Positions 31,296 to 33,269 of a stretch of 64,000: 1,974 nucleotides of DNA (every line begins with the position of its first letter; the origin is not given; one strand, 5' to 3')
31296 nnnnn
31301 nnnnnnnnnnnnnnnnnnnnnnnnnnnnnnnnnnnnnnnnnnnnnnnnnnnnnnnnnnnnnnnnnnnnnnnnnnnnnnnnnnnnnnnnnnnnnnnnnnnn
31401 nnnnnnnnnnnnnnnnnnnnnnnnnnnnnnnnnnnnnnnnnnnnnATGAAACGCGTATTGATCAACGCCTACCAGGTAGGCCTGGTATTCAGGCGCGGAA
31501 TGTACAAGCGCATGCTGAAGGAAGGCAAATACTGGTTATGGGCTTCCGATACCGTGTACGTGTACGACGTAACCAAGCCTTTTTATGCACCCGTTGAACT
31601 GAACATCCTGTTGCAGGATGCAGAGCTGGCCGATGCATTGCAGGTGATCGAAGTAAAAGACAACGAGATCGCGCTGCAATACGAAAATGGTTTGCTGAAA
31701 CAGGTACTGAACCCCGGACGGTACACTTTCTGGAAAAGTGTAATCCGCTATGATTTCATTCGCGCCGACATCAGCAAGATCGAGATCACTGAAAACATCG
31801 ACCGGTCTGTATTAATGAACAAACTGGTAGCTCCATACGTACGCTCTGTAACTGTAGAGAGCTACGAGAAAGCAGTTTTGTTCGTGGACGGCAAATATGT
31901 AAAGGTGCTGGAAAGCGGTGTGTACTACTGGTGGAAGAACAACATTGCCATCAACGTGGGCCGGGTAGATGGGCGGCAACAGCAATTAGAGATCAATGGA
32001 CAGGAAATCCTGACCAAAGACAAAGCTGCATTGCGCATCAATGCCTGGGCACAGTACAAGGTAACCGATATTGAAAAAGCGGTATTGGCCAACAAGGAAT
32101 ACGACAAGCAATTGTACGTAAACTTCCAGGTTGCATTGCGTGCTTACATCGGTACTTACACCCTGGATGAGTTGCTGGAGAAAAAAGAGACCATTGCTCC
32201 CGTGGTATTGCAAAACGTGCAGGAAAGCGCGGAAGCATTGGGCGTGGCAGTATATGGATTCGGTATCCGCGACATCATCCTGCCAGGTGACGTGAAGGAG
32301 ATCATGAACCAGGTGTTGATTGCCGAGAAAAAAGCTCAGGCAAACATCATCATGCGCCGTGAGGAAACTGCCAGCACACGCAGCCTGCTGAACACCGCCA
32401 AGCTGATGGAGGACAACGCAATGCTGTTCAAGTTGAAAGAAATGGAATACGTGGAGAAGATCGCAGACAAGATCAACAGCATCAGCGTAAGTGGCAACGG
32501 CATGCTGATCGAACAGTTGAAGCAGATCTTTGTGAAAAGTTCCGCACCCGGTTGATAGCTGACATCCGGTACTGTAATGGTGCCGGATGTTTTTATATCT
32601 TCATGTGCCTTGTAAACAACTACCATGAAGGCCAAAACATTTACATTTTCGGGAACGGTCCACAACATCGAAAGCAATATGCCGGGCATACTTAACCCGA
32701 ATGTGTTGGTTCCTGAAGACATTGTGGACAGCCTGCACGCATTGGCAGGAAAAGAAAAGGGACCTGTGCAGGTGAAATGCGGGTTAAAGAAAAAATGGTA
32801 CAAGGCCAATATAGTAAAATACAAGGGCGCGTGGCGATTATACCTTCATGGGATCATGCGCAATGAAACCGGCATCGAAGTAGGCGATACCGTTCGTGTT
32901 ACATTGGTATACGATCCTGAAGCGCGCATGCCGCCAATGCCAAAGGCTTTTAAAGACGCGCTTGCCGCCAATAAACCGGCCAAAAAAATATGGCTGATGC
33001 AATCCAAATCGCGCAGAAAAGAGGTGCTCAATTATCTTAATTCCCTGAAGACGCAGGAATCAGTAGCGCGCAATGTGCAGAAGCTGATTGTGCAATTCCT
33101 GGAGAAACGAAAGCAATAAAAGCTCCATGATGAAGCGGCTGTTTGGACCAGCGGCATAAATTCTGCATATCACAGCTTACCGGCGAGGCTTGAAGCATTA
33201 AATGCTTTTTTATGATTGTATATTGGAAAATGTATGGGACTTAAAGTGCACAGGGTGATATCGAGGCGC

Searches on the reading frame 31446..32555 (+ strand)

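Call 53: search_protein_families(library=pfam, proteins=[window:31446-32555:+], max_evalue=0.0001)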
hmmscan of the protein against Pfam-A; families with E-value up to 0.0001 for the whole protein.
window:31446-32555:+ (369 aa): 1 family
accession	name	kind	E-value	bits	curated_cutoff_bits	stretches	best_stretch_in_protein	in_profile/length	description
PF01145.31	Band_7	-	6.6e-36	124.4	23.6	1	136-307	2-175/176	SPFH domain / Band 7 family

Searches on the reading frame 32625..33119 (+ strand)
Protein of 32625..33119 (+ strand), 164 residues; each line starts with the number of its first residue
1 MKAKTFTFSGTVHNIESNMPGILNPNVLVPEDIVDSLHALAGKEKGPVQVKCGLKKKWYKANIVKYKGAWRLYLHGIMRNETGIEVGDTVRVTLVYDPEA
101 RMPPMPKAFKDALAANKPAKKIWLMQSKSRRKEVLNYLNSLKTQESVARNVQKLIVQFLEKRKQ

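Call 53: search_protein_families(library=pfam, proteins=[window:32625-33119:+], max_evalue=0.0001)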
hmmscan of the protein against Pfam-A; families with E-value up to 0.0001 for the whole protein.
window:32625-33119:+ (164 aa): 2 families
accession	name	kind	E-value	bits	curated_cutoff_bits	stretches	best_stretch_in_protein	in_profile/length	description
PF13376.11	OmdA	-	1.4e-09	38.2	25.6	1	104-156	3-55/60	Bacteriocin-protection, YdeI or OmpD-Associated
PF08922.17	DUF1905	-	1.6e-07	31.8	24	1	27-94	17-81/81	Domain of unknown function (DUF1905)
